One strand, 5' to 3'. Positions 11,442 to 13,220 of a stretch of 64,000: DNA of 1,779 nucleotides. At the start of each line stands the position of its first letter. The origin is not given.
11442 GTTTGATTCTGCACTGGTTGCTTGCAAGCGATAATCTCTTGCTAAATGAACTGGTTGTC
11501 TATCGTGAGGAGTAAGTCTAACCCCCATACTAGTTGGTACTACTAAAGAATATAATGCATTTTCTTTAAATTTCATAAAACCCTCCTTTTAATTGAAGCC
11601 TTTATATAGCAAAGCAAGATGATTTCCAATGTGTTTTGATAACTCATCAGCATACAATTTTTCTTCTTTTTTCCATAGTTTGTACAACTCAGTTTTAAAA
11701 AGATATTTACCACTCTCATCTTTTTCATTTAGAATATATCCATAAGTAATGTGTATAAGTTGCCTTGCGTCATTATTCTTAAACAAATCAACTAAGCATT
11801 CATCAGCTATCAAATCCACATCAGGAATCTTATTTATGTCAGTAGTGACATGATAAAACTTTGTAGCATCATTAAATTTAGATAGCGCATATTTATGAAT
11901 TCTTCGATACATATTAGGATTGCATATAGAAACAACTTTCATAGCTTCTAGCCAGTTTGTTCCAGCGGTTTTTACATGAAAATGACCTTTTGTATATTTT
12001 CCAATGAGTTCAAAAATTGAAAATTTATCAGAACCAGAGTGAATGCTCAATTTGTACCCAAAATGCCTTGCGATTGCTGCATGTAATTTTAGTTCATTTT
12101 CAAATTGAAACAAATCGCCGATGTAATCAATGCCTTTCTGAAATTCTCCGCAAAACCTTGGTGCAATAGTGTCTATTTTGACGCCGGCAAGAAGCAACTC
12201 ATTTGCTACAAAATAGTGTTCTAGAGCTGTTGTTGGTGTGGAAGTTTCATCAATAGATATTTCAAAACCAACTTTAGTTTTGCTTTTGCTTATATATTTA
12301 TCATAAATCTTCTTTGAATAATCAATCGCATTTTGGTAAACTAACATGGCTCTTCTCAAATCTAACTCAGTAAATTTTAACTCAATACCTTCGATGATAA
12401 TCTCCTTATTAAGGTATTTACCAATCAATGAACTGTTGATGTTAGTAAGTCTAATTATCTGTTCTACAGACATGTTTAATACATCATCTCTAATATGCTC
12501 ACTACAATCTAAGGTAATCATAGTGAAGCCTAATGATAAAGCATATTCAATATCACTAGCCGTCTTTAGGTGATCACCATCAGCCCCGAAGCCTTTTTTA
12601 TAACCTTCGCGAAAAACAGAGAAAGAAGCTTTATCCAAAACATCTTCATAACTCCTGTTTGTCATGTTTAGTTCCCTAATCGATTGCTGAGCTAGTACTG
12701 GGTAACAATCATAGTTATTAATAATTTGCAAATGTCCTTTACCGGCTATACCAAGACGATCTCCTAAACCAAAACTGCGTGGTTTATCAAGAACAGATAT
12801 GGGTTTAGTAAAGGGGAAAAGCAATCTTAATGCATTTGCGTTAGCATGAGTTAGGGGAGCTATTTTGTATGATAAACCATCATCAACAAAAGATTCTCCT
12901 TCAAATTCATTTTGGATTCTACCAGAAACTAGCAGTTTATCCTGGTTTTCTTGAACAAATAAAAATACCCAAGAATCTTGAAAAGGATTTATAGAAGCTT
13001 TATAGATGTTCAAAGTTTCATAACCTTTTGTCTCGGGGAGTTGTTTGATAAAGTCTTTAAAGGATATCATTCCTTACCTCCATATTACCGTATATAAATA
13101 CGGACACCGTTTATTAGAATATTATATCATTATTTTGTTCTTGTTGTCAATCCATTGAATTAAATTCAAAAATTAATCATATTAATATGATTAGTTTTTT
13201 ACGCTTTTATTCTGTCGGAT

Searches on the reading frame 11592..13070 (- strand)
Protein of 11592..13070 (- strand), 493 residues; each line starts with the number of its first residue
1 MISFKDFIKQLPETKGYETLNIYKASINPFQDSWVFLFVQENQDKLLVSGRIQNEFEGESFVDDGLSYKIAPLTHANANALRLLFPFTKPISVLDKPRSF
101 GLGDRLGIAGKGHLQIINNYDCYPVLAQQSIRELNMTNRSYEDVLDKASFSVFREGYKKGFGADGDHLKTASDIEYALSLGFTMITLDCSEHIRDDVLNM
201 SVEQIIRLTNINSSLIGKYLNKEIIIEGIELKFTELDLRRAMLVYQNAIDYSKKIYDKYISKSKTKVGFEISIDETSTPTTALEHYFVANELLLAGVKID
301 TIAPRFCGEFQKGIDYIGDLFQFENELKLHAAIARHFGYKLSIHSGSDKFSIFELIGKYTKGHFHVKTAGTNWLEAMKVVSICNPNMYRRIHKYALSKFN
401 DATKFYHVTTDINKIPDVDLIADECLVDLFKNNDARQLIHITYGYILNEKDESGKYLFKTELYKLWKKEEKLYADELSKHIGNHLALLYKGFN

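Call 7: search_protein_families(library=pfam, proteins=[window:11592-13070:-])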
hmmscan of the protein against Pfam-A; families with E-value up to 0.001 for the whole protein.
window:11592-13070:- (493 aa): 1 family
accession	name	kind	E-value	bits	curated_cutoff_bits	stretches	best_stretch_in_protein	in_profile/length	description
PF16257.11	UxaE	-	3.7e-188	626.5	27.1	1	23-488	1-475/475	tagaturonate epimerase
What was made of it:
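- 11589..13070 (-): uxaE (tagaturonate epimerase), first gene of the minus-strand operon running down to 6896. Call 7 (PF16257, E = 3.7e-188).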

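Call 14: find_encoding_contigs(protein=window:11592-13070:-, flank=3000, max_places=6)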
Protein window:11592-13070:- (493 aa): 16 contigs read that carry it; 6 places shown.
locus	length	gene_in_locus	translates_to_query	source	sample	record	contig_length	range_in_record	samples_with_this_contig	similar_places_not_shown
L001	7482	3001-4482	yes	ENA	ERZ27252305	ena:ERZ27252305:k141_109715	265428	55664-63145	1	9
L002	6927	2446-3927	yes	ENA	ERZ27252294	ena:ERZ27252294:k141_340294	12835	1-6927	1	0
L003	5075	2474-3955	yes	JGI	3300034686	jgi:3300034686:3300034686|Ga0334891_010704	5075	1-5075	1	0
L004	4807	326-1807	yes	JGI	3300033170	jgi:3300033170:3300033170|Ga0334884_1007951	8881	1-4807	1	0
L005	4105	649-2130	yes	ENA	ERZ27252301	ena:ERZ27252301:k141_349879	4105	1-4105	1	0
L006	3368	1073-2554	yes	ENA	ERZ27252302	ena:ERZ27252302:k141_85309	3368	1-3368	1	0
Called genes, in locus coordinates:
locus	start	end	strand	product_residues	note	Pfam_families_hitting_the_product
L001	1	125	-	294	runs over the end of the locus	PF00528:BPD_transp_1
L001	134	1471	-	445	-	PF01547:SBP_bac_1, PF13416:SBP_bac_8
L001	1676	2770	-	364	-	PF07470:Glyco_hydro_88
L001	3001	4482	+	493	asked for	PF16257:UxaE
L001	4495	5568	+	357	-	PF00294:PfkB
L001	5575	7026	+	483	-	PF03446:NAD_binding_2, PF00393:6PGD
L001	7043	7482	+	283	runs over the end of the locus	PF00106:adh_short, PF13561:adh_short_C2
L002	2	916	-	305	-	?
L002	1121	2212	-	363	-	PF07470:Glyco_hydro_88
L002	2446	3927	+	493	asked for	PF16257:UxaE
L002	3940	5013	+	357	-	PF00294:PfkB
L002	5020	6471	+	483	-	PF03446:NAD_binding_2, PF00393:6PGD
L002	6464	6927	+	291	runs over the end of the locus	PF00106:adh_short, PF13561:adh_short_C2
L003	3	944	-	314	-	?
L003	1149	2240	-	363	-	PF07470:Glyco_hydro_88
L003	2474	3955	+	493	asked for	PF16257:UxaE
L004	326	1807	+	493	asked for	PF16257:UxaE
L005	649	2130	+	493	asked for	PF16257:UxaE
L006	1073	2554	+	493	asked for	PF16257:UxaE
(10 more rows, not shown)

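Call 18: find_related_loci(query=window:11592-13070:-, collection=genome_contigs, flank=6000)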
Query window:11592-13070:- (493 aa) in genome_contigs; peptide patterns used: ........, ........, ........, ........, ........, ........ (x = any residue, [..] = any of these).
166 stretches matched a pattern; 69 encode a relative of the query (tblastn E <= 1e-3); 69 distinct loci.
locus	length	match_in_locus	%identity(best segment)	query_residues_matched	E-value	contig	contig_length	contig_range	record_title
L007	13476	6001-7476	61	1-492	0e+0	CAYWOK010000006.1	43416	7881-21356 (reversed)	MAG TPA_asm: uncultured Candidatus Izemoplasmatales bacterium isolate SRP178699_co1_459 genome assembly, contig: NODE_80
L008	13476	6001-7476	61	1-492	0e+0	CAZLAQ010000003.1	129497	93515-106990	MAG TPA_asm: uncultured Candidatus Izemoplasmatales bacterium isolate SRP178699_co1_449 genome assembly, contig: NODE_56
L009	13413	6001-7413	59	20-492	0e+0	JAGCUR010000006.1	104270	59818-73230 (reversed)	MAG: Bacilli bacterium isolate RGIG10139 Yak_Rumen-4__c714757, whole genome shotgun sequence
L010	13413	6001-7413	59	20-492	0e+0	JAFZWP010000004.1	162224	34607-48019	MAG: Bacilli bacterium isolate RGIG8164 Water_buffalos_Rumen-3__c49145, whole genome shotgun sequence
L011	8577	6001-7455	54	1-493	0e+0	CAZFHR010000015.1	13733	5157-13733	MAG TPA_asm: uncultured Candidatus Izemoplasmatales bacterium isolate SRP178699_co1_486 genome assembly, contig: NODE_59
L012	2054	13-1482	55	1-490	0e+0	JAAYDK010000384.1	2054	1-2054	MAG: Spirochaetales bacterium isolate AS06rmzACSIP_552 724313_AS06, whole genome shotgun sequence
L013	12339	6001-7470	54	1-490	2e-179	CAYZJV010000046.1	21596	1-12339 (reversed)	MAG TPA_asm: uncultured Spirochaetaceae bacterium isolate SRP241341_co1_69 genome assembly, contig: NODE_2795_length_215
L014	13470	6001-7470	56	1-490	2e-179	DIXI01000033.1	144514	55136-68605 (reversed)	MAG TPA_asm: Sphaerochaeta sp. UBA6084 UBA6084_contig_1004, whole genome shotgun sequence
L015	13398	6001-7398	58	23-490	2e-179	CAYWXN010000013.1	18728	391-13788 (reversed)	MAG TPA_asm: uncultured Ruminiclostridium sp. isolate SRP192927_co1_258 genome assembly, contig: NODE_6013_length_18728_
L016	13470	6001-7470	54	1-490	5e-178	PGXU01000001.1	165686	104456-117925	MAG: Spirochaetae bacterium HGW-Spirochaetae-4 bjp_ig2157_scaffold_38, whole genome shotgun sequence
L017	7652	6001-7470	54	1-490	8e-178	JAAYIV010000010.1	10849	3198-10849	MAG: Spirochaetales bacterium isolate AS10tlH2TH_148 5250_AS10, whole genome shotgun sequence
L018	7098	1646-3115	53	1-490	8e-178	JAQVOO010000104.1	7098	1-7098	MAG: Sphaerochaetaceae bacterium isolate STF1_182 NODE_38222_length_7098_cov_9.455602_Sandtown_F1, whole genome shotgun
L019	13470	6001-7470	54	1-490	1e-176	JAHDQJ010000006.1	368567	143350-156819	MAG: Spirochaetales bacterium isolate SM3-B16.1 k141_4973, whole genome shotgun sequence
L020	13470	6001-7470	55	1-490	5e-176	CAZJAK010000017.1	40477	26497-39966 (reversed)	MAG TPA_asm: uncultured Spirochaetaceae bacterium isolate binchicken_co27_135 genome assembly, contig: NODE_1687_length_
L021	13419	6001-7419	55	15-492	4e-175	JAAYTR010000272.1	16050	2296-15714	MAG: Clostridiaceae bacterium isolate AS24abBPME_63 74830_AS24, whole genome shotgun sequence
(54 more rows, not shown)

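Call 22: find_homologous_proteins(query=window:11592-13070:-, max_evalue=1e-100)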
Query window:11592-13070:- (493 aa): 4105 proteins with E <= 1e-100 among 8000 candidates; the best 120 are listed.
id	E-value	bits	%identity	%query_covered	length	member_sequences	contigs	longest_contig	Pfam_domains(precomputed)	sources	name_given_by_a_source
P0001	0.0e+0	1117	100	100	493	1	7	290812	PF16257.12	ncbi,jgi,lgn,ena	jgi:hypothetical protein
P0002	6.3e-238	808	71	100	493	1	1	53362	PF16257.12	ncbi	-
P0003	6.1e-234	795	71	100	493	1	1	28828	PF16257.12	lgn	-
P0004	2.5e-232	790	70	100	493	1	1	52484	PF16257.12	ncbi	-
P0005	2.9e-232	790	71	100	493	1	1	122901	PF16257.12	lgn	-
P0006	6.1e-207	706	63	100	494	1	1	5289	PF16257.12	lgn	-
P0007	1.5e-206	705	63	100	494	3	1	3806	PF16257.12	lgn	-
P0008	3.4e-205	701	63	100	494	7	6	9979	PF16257.12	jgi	jgi:hypothetical protein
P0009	3.1e-204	697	63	99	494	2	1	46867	PF16257.12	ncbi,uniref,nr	ncbi:tagaturonate epimerase family protein [Peloplasma aerotolerans]|uniref:Tagaturonate/fructuronat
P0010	5.6e-204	697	62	100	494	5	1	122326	PF16257.12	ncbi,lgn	-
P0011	1.5e-203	695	62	100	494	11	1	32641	PF16257.12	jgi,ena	-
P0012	4.1e-201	687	62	99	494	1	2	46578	PF16257.12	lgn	-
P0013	6.4e-201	686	61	100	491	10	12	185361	PF16257.12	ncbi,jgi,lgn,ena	-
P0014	1.1e-200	686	60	100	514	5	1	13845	PF16257.12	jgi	jgi:hypothetical protein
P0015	1.2e-200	686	61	100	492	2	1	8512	PF16257.12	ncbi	-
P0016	1.3e-200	685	61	100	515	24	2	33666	PF16257.12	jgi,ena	jgi:hypothetical protein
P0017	2.5e-200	684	61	99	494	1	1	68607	PF16257.12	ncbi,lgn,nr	ncbi:MAG: tagaturonate epimerase family protein [Tenericutes bacterium]|nr:tagaturonate epimerase fa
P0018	6.4e-199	680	61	99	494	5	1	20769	PF16257.12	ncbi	-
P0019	7.4e-199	680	60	100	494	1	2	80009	PF16257.12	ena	-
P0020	8.3e-199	679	61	99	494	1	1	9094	PF16257.12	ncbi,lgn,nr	ncbi:MAG: tagaturonate epimerase family protein [Acholeplasmataceae bacterium]|nr:tagaturonate epime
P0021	1.2e-198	679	61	99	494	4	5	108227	PF16257.12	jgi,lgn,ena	-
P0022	1.4e-198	679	61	99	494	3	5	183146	PF16257.12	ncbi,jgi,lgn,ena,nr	ncbi:MAG: hypothetical protein CVV57_03100 [Tenericutes bacterium HGW-Tenericutes-2]|jgi:hypothetica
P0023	3.0e-198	678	61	100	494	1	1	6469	PF16257.12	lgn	-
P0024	3.1e-198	678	60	99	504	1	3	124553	PF16257.12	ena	-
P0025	3.9e-198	677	61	100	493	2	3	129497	PF16257.12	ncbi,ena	-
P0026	5.6e-198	677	60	100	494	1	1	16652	PF16257.12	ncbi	-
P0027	7.0e-198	676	59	100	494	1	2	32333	PF16257.12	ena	-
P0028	2.8e-197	674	61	99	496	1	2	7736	PF16257.12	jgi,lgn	jgi:hypothetical protein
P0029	3.2e-197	674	61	98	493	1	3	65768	PF16257.12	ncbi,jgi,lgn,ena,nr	ncbi:MAG: tagaturonate epimerase family protein [Acholeplasmataceae bacterium]|jgi:hypothetical prot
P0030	6.2e-197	673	60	100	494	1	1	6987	PF16257.12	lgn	-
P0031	8.5e-197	673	60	98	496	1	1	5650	PF16257.12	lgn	-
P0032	1.6e-196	672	60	100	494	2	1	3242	PF16257.12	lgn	-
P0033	2.0e-196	672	61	100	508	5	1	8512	PF16257.12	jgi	jgi:hypothetical protein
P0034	2.3e-196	671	60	100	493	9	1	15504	PF16257.12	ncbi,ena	-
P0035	2.4e-196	671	59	100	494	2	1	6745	PF16257.12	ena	-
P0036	4.2e-196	671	59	100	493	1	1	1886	PF16257.12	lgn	-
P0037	5.1e-196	670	60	100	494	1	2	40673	PF16257.12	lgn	-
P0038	6.0e-196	670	59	100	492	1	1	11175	PF16257.12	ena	-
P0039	6.5e-196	670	59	100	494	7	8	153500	PF16257.12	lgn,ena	-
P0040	6.8e-196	670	62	96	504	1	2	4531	PF16257.12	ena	-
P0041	7.7e-196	670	60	100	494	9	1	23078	PF16257.12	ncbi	-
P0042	8.2e-196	670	59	100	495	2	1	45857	PF16257.12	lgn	-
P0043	9.9e-196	669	61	99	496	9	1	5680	PF16257.12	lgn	-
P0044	1.1e-195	669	61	100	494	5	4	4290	PF16257.12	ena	-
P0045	4.2e-195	667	61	100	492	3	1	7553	PF16257.12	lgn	-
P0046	4.3e-195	667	60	100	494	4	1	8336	PF16257.12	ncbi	-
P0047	6.1e-195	667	60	100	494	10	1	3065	PF16257.12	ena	-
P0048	8.8e-195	666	59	100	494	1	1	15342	PF16257.12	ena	-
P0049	8.8e-195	666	59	100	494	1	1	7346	PF16257.12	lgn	-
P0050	9.4e-195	666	60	100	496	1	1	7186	PF16257.12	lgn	-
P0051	1.1e-194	666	60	100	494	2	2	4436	PF16257.12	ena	-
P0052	1.1e-194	666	59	100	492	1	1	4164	PF16257.12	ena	-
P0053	2.3e-194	665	61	100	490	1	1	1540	PF16257.12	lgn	-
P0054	5.4e-194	664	59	100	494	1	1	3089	PF16257.12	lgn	-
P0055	7.2e-194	663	61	99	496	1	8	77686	PF16257.12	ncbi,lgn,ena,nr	ncbi:MAG: hypothetical protein GX220_08990 [Treponema sp.]|nr:hypothetical protein [Treponema sp.]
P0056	9.2e-194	663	59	100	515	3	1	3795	PF16257.12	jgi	-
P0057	1.1e-193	663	58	100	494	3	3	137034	PF16257.12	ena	-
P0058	2.6e-193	661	61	100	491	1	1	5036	PF16257.12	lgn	-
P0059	7.9e-193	660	59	100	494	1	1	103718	PF16257.12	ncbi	-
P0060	1.5e-192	659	59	100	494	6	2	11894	PF16257.12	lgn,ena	-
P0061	1.5e-192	659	61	97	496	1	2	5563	PF16257.12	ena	-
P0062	1.7e-192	659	60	98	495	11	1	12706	PF16257.12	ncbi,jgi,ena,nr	ncbi:MAG: tagaturonate epimerase family protein [Paracholeplasma sp.]|nr:tagaturonate epimerase fami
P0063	2.1e-192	658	60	100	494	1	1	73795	PF16257.12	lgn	-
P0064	2.4e-192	658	60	96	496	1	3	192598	PF16257.12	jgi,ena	-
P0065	2.5e-192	658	59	100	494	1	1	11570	PF16257.12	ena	-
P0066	2.6e-192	658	58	100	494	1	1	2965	PF16257.12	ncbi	-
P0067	2.7e-192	658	59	99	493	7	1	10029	PF16257.12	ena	-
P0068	4.3e-192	657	59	100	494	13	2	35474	PF16257.12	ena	-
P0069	4.6e-192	657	64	95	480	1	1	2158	PF16257.12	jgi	-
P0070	5.6e-192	657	58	100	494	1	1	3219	PF16257.12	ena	-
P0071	8.5e-192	656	60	99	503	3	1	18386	PF16257.12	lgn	-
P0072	9.5e-192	656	59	100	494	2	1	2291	PF16257.12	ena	-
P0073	1.0e-191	656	58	100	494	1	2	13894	PF16257.12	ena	-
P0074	1.1e-191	656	59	99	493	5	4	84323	PF16257.12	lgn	-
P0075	1.2e-191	656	59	100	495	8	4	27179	PF16257.12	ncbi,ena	-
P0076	1.4e-191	656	59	100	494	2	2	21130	PF16257.12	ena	-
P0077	1.5e-191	656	58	100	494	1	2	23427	PF16257.12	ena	-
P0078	1.6e-191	655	60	100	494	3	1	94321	PF16257.12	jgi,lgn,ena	-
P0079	1.8e-191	655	59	100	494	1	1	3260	PF16257.12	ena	-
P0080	1.9e-191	655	59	100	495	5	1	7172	PF16257.12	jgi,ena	jgi:hypothetical protein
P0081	2.2e-191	655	60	100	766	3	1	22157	PF00702.33,PF08282.19,PF16257.12,PF05116.20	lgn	-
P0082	2.6e-191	655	58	100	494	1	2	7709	PF16257.12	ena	-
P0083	2.7e-191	655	58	100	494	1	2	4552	PF16257.12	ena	-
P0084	3.3e-191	654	58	100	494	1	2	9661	PF16257.12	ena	-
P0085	4.0e-191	654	59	100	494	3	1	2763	PF16257.12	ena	-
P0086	6.5e-191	653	59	100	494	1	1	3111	PF16257.12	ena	-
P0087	7.9e-191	653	60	99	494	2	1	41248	PF16257.12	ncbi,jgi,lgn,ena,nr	ncbi:MAG: tagaturonate epimerase family protein [Acholeplasma sp.]|nr:tagaturonate epimerase family 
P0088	8.2e-191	653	61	96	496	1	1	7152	PF16257.12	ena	-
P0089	8.3e-191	653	59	99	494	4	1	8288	PF16257.12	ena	-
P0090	9.6e-191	653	61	96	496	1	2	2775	PF16257.12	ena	-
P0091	9.8e-191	653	58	100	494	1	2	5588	PF16257.12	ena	-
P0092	1.1e-190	653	58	100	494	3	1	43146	PF16257.12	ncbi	-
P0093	1.3e-190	652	58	100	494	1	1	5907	PF16257.12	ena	-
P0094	2.0e-190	652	60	96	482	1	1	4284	PF16257.12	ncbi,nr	ncbi:MAG: tagaturonate epimerase family protein [Clostridia bacterium]|nr:tagaturonate epimerase fam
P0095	3.3e-190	651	58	100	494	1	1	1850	PF16257.12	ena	-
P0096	3.4e-190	651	58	99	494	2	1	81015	PF16257.12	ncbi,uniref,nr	ncbi:tagaturonate epimerase family protein [Acholeplasma vituli]|uniref:Tagaturonate/fructuronate ep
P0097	4.5e-190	651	59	100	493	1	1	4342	PF16257.12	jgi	-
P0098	8.6e-190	650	61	99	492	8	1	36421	PF16257.12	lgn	-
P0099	2.3e-189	648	60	100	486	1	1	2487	PF16257.12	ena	-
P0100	2.8e-189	648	57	100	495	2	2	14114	PF16257.12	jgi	-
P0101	3.8e-189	648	59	100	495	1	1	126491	PF16257.12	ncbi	-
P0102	5.4e-189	647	61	96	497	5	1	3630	PF16257.12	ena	-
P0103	1.2e-188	646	58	100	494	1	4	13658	PF16257.12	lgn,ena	-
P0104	1.3e-188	646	59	100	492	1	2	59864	PF16257.12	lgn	-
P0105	1.3e-188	646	60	96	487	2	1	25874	PF16257.12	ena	-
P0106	1.4e-188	646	60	98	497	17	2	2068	PF16257.12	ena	-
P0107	1.9e-188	645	58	99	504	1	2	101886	PF16257.12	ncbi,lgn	-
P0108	2.2e-188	645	58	100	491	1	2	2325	PF16257.12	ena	-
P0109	2.3e-188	645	59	99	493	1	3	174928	PF16257.12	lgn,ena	-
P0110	5.2e-188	644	59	99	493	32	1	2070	PF16257.12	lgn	-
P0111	5.6e-188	644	59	100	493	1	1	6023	PF16257.12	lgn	-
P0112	5.8e-188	644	61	96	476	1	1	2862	PF16257.12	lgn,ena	-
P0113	6.4e-188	644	61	96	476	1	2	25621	PF16257.12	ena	-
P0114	8.0e-188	643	58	100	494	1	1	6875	PF16257.12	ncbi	-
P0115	8.1e-188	643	61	96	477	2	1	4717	PF16257.12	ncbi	-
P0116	1.1e-187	643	57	100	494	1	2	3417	PF16257.12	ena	-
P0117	1.1e-187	643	60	96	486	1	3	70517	PF16257.12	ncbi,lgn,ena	-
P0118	1.2e-187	643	61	96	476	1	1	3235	PF16257.12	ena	-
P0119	1.5e-187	642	60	99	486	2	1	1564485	PF16257.12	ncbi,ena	-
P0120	1.7e-187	642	58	100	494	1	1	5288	PF16257.12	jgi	jgi:hypothetical protein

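Call 23: find_encoding_contigs(protein=P0002, flank=10000, max_places=2)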
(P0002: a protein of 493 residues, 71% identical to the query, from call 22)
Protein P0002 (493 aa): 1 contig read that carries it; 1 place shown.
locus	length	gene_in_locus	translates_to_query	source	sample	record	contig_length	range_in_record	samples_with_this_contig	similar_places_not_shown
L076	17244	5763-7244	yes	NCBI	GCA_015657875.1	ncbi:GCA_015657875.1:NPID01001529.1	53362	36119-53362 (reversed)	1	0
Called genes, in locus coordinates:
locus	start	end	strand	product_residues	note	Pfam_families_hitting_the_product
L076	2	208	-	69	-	?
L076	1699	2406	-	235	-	-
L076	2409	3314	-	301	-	-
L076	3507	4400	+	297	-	PF01636:APH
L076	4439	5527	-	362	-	PF07470:Glyco_hydro_88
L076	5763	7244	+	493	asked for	PF16257:UxaE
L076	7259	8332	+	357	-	PF00294:PfkB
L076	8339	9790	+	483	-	PF03446:NAD_binding_2, PF00393:6PGD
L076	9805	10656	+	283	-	PF00106:adh_short, PF13561:adh_short_C2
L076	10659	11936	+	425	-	PF09861:Lar_N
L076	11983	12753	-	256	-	PF00106:adh_short, PF08659:KR (weak), PF13561:adh_short_C2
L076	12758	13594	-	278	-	PF04962:KduI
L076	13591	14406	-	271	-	PF01261:AP_endonuc_2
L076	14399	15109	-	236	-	PF09339:HTH_IclR, PF12840:HTH_20 (weak), PF01614:IclR_C (faint)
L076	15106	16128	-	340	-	PF00294:PfkB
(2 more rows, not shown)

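Call 24: find_encoding_contigs(protein=P0005, flank=10000, max_places=2)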
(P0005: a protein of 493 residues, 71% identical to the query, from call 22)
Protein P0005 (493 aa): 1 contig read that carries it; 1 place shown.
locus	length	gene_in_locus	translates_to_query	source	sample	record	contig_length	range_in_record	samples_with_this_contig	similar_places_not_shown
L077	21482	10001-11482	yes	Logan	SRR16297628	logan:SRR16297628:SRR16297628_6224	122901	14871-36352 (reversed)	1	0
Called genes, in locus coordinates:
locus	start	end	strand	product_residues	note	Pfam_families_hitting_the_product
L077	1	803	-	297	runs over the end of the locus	-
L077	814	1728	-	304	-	PF00528:BPD_transp_1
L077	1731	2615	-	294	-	PF00528:BPD_transp_1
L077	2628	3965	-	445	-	PF01547:SBP_bac_1, PF13416:SBP_bac_8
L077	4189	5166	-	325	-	PF14399:BtrH_N, PF16169:DUF4872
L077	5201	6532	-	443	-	PF00144:Beta-lactamase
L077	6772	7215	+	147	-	PF02639:DUF188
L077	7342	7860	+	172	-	-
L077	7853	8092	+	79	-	PF12844:HTH_19, PF13560:HTH_31 (weak), PF01381:HTH_3, PF13443:HTH_26 (weak)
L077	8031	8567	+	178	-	PF12641:Flavodoxin_3, PF12724:Flavodoxin_5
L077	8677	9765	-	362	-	PF07470:Glyco_hydro_88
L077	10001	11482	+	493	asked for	PF16257:UxaE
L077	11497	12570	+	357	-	PF00294:PfkB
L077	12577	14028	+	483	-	PF03446:NAD_binding_2, PF00393:6PGD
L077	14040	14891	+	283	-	PF00106:adh_short, PF13561:adh_short_C2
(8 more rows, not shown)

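Call 29: find_encoding_contigs(protein=P0004, flank=10000, max_places=2)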
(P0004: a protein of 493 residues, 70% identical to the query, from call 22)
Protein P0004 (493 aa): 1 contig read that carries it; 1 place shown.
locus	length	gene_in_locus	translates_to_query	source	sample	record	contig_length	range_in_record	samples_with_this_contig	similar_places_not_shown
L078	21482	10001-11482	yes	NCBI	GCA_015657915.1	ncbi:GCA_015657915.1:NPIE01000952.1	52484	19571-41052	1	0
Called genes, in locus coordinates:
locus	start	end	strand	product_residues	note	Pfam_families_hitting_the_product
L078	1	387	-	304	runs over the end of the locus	PF00528:BPD_transp_1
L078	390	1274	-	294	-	PF00528:BPD_transp_1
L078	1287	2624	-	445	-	PF01547:SBP_bac_1, PF13416:SBP_bac_8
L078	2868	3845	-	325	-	PF14399:BtrH_N, PF16169:DUF4872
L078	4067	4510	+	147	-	PF02639:DUF188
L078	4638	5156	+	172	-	-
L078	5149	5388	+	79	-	PF12844:HTH_19, PF13560:HTH_31 (weak), PF01381:HTH_3, PF13443:HTH_26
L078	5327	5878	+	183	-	PF12641:Flavodoxin_3, PF12724:Flavodoxin_5 (weak)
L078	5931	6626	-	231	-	-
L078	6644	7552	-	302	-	-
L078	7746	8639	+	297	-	PF01636:APH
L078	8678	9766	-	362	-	PF07470:Glyco_hydro_88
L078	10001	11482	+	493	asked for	PF16257:UxaE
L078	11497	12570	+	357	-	PF00294:PfkB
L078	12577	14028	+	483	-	PF03446:NAD_binding_2, PF00393:6PGD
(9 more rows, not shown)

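Call 30: find_encoding_contigs(protein=P0003, flank=10000, max_places=2)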
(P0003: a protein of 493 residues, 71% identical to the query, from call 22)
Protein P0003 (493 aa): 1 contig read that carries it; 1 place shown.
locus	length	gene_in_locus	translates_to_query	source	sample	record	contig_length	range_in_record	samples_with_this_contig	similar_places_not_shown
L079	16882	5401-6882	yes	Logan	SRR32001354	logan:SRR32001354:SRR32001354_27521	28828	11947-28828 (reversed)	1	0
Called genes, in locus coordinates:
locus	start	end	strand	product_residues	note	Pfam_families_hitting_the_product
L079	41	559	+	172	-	-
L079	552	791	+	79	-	PF12844:HTH_19, PF13560:HTH_31 (weak), PF01381:HTH_3, PF13443:HTH_26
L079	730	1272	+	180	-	PF12641:Flavodoxin_3, PF12724:Flavodoxin_5 (weak)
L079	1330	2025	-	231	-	-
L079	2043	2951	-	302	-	-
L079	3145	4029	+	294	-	PF01636:APH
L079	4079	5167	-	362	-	PF07470:Glyco_hydro_88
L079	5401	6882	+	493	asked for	PF16257:UxaE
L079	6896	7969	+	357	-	PF00294:PfkB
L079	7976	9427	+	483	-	PF03446:NAD_binding_2, PF00393:6PGD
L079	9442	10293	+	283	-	PF00106:adh_short, PF13561:adh_short_C2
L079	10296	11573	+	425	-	PF09861:Lar_N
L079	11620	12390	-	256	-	PF00106:adh_short, PF08659:KR (faint), PF13561:adh_short_C2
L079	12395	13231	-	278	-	PF04962:KduI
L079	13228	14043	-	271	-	PF01261:AP_endonuc_2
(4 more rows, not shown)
